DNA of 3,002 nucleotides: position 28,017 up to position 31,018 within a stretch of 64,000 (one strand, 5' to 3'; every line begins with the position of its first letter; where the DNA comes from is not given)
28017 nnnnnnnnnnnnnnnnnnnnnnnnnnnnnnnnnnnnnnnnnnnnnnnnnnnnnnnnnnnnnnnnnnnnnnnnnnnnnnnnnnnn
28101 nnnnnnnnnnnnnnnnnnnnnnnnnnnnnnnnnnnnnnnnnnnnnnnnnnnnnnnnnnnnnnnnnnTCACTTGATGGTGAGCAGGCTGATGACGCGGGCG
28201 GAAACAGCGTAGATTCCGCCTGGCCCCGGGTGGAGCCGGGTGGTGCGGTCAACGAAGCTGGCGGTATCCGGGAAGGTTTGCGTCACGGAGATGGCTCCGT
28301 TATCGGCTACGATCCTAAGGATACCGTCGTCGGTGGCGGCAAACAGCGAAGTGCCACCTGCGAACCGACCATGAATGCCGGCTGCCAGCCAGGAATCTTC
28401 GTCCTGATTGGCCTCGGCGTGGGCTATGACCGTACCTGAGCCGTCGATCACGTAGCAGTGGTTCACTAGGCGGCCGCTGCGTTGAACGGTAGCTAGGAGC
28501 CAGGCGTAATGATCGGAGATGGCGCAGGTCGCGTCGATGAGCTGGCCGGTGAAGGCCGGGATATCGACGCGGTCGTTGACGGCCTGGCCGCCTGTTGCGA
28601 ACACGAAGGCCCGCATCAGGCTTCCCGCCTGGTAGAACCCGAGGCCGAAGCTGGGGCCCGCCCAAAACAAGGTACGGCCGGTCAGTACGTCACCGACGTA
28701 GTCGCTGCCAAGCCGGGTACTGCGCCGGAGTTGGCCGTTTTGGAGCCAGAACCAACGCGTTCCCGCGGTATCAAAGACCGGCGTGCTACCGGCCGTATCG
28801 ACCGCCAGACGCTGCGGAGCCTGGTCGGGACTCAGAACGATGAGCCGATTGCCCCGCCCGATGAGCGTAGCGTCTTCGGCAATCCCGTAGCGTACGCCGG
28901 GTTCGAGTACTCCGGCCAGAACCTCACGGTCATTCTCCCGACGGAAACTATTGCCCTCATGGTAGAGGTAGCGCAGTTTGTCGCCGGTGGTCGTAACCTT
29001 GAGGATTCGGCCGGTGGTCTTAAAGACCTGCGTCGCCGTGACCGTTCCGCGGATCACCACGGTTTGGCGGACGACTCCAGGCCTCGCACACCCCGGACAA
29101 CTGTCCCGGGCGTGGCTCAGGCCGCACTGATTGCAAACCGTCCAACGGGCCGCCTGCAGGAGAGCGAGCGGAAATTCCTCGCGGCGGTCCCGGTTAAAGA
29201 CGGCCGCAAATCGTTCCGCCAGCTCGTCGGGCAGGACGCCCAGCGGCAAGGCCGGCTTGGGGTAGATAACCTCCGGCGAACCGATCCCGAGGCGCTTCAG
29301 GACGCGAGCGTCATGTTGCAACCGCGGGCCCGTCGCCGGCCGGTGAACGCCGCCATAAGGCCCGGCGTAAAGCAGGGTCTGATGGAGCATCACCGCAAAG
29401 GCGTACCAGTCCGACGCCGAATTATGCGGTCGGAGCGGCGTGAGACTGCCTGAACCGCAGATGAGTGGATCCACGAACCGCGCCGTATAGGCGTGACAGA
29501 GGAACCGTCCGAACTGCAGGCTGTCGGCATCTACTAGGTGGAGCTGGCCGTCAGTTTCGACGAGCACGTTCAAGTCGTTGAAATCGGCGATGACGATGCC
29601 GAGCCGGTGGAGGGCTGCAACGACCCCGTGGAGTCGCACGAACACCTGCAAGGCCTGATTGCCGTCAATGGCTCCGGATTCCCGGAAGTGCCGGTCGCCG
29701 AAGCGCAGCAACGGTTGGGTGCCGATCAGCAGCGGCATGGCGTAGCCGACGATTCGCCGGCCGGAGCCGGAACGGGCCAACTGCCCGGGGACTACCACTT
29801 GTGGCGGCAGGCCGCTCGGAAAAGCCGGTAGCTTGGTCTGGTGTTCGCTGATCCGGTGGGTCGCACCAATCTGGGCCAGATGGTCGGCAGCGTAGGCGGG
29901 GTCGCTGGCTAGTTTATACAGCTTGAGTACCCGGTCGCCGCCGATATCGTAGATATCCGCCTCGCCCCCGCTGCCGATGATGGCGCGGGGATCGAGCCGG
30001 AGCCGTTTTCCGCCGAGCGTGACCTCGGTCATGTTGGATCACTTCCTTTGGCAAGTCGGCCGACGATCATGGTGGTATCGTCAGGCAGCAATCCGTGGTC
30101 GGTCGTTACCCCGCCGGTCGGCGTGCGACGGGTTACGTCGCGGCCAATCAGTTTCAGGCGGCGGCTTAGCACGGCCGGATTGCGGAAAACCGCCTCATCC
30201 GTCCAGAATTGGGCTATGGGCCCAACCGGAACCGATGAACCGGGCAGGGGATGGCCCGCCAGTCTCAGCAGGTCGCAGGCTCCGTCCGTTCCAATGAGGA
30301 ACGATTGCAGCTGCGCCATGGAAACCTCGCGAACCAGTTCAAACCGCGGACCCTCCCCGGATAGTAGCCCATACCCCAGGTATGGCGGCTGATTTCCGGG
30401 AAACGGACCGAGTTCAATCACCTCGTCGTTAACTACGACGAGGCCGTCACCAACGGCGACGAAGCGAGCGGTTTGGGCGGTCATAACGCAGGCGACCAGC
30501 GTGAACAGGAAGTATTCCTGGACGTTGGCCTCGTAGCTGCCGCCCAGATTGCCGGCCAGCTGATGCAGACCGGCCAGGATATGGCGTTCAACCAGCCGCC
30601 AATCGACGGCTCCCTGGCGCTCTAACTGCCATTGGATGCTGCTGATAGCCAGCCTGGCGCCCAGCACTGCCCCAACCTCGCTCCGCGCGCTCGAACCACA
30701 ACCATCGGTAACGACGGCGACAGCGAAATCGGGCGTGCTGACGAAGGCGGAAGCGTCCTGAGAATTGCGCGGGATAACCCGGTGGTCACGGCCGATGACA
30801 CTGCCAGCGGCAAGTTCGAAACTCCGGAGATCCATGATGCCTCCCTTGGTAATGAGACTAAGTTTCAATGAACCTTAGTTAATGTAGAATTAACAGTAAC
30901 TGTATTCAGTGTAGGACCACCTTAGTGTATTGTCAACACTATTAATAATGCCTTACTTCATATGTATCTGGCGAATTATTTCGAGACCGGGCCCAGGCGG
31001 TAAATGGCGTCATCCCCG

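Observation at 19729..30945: Shared ~23-bp palindromic operator at nadE, pncB and the PP2C-kinase-pncA-vWA operon: a candidate NrtR regulon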

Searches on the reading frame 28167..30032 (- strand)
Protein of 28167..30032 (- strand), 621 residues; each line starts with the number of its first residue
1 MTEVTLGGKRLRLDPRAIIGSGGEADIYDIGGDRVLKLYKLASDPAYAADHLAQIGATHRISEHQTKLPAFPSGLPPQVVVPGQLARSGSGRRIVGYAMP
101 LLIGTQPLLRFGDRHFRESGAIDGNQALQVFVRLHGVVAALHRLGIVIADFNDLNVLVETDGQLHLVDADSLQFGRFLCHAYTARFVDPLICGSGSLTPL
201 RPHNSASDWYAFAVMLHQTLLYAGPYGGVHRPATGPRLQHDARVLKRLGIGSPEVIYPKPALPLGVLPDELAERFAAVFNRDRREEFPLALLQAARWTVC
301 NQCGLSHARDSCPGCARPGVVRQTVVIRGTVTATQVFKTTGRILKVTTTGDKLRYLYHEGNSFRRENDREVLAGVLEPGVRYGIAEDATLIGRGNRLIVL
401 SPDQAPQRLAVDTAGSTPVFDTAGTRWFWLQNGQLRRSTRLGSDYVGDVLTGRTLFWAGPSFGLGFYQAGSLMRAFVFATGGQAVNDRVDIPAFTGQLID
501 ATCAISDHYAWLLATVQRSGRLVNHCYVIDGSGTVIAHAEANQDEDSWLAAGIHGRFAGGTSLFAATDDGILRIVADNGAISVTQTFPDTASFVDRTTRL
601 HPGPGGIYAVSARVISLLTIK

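Call 5: search_protein_families(library=pfam, proteins=[window:28167-30032:-])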
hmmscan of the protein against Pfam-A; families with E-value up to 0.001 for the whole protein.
window:28167-30032:- (621 aa): 0 families

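Call 6: search_protein_families(library=pfam, proteins=[window:28167-30032:-], max_evalue=1)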
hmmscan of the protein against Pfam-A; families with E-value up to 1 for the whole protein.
window:28167-30032:- (621 aa): 2 families
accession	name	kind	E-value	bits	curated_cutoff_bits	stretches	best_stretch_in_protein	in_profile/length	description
PF00069.31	Pkinase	-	0.0017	18.2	31.7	1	114-228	87-199/263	Protein kinase domain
PF21434.3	TerS_N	-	0.19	12.2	27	1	33-53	6-26/50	Phage G20C small terminase, N-terminal domain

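Call 18: search_protein_families(library=ncbifam, proteins=[window:28167-30032:-], max_evalue=0.1)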
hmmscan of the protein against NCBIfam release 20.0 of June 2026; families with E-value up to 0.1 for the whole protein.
window:28167-30032:- (621 aa): 4 families
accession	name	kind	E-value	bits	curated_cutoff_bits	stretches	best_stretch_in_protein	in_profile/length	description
NF038150.1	lanthi_synth_IV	equivalog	1.8e-10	39.8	650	1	104-247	276-417/851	class IV lanthionine synthetase LanL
NF038151.1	lanthi_synth_III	equivalog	3.9e-05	22.2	575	1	126-221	337-424/833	class III lanthionine synthetase LanKC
NF002475.0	PRK01723.1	equivalog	0.0024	16.9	142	1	133-170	151-188/241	3-deoxy-D-manno-octulosonic acid kinase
TIGR04250.1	SCM_rSAM_ScmE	equivalog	0.072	12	400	0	356-419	54-116/358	SynChlorMet cassette radical SAM/SPASM protein ScmE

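Call 38: search_protein_families(library=padloc, proteins=[window:28167-30032:-], max_evalue=0.01)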
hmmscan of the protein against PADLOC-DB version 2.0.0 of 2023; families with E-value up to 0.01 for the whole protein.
window:28167-30032:- (621 aa): 3 families
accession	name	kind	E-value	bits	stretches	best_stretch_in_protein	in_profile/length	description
PDLC04042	PD-T4-6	-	0.00039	18.1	1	117-226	101-212/292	-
PDLC04053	PD-T4-6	-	0.0017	15.8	1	118-228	103-213/311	-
PDLC04047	PD-T4-6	-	0.0073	13.4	0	117-169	103-155/327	-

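Call 59: search_solved_structures(query=A4, max_evalue=0.1)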
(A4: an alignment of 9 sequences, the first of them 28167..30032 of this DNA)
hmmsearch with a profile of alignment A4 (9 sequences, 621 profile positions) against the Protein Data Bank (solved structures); distinct sequences matched with E-value up to 0.1: 23.
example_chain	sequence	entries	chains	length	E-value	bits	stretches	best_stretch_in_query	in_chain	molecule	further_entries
3ubd_A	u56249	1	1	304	0.013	16.9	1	125-234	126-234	Ribosomal protein S6 kinase alpha-3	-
4el9_A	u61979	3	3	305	0.013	16.9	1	125-234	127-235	Ribosomal protein S6 kinase alpha-3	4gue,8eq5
7opo_A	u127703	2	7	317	0.014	16.7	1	125-234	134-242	Ribosomal protein S6 kinase alpha-3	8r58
8xfy_A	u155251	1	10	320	0.014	16.7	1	125-234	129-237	Ribosomal protein S6 kinase alpha-3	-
4nus_A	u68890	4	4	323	0.014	16.7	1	125-234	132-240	Ribosomal protein S6 kinase alpha-3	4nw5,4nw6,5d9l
3g51_A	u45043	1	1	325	0.015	16.7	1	125-234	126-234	Ribosomal protein S6 kinase alpha-3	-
5d9k_A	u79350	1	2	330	0.015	16.6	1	125-234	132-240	Ribosomal protein S6 kinase alpha-3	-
6g76_A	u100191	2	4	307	0.015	16.6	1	125-234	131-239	Ribosomal protein S6 kinase alpha-6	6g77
6g78_A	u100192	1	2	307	0.018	16.4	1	125-234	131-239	Ribosomal protein S6 kinase alpha-6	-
4rlo_A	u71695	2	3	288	0.019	16.3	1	119-237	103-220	Ribosomal protein S6 kinase beta-1 | p70S6K1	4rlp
2h34_A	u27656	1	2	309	0.019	16.3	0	116-228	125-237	Serine/threonine-protein kinase pknE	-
4l3j_A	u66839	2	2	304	0.021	16.1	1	119-237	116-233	RPS6KB1 protein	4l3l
3a60_A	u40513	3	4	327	0.026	15.9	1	119-237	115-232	Ribosomal protein S6 kinase beta-1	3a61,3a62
3we4_A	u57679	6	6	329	0.026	15.8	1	119-237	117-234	Ribosomal protein S6 kinase beta-1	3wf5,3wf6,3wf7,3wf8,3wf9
7n91_A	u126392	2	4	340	0.029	15.7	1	119-237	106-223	Ribosomal protein S6 kinase beta-1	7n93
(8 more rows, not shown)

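Call 60: search_protein_families(library=pfam, proteins=[window:28167-30032:-], max_evalue=10)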
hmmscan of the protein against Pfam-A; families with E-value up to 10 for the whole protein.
window:28167-30032:- (621 aa): 2 families
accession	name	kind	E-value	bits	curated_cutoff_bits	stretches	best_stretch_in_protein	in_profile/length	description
PF00069.31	Pkinase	-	0.0017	18.2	31.7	1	114-228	87-199/263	Protein kinase domain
PF21434.3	TerS_N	-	0.19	12.2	27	1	33-53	6-26/50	Phage G20C small terminase, N-terminal domain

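Call 81: search_protein_families(library=padloc, proteins=[window:28167-30032:-], max_evalue=10)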
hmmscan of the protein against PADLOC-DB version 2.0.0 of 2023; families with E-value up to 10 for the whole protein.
window:28167-30032:- (621 aa): 7 families
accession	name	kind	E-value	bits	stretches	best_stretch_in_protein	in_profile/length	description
PDLC04042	PD-T4-6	-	0.00039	18.1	1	117-226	101-212/292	-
PDLC04053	PD-T4-6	-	0.0017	15.8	1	118-228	103-213/311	-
PDLC04047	PD-T4-6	-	0.0073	13.4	1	117-169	103-155/327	-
PDLC03921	MkoA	-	0.021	10.5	1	122-169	584-632/1607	-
PDLC04057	PD-T4-6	-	0.031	11.3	1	115-168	98-151/443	-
PDLC04059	PD-T4-6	-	0.049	10.7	1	125-168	110-154/433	-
PDLC04044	PD-T4-6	-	0.076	10.1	1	116-168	129-182/372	-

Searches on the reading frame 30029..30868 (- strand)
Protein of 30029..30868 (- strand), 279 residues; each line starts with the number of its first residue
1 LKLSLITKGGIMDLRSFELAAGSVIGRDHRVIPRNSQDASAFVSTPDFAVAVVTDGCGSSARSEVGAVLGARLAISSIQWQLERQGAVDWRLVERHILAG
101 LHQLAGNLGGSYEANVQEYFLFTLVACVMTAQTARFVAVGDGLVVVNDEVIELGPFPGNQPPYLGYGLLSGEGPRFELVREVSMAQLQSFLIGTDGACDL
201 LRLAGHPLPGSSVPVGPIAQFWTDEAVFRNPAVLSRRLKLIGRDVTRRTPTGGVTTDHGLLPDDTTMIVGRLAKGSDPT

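Call 5: search_protein_families(library=pfam, proteins=[window:30029-30868:-])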
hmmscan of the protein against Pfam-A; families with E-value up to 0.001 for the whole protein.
window:30029-30868:- (279 aa): 1 family
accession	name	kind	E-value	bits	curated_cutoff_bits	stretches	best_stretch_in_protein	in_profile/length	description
PF13672.11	PP2C_2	-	5.7e-16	59.1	24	1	25-199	1-176/209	Protein phosphatase 2C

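Call 18: search_protein_families(library=ncbifam, proteins=[window:30029-30868:-], max_evalue=0.1)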
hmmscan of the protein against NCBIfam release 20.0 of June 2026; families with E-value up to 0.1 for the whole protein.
window:30029-30868:- (279 aa): 0 families

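Call 38: search_protein_families(library=padloc, proteins=[window:30029-30868:-], max_evalue=0.01)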
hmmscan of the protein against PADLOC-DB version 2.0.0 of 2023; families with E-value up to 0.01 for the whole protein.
window:30029-30868:- (279 aa): 0 families

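Call 81: search_protein_families(library=padloc, proteins=[window:30029-30835:-], max_evalue=10)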
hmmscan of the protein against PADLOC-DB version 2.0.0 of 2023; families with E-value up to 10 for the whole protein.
window:30029-30835:- (268 aa): 0 families
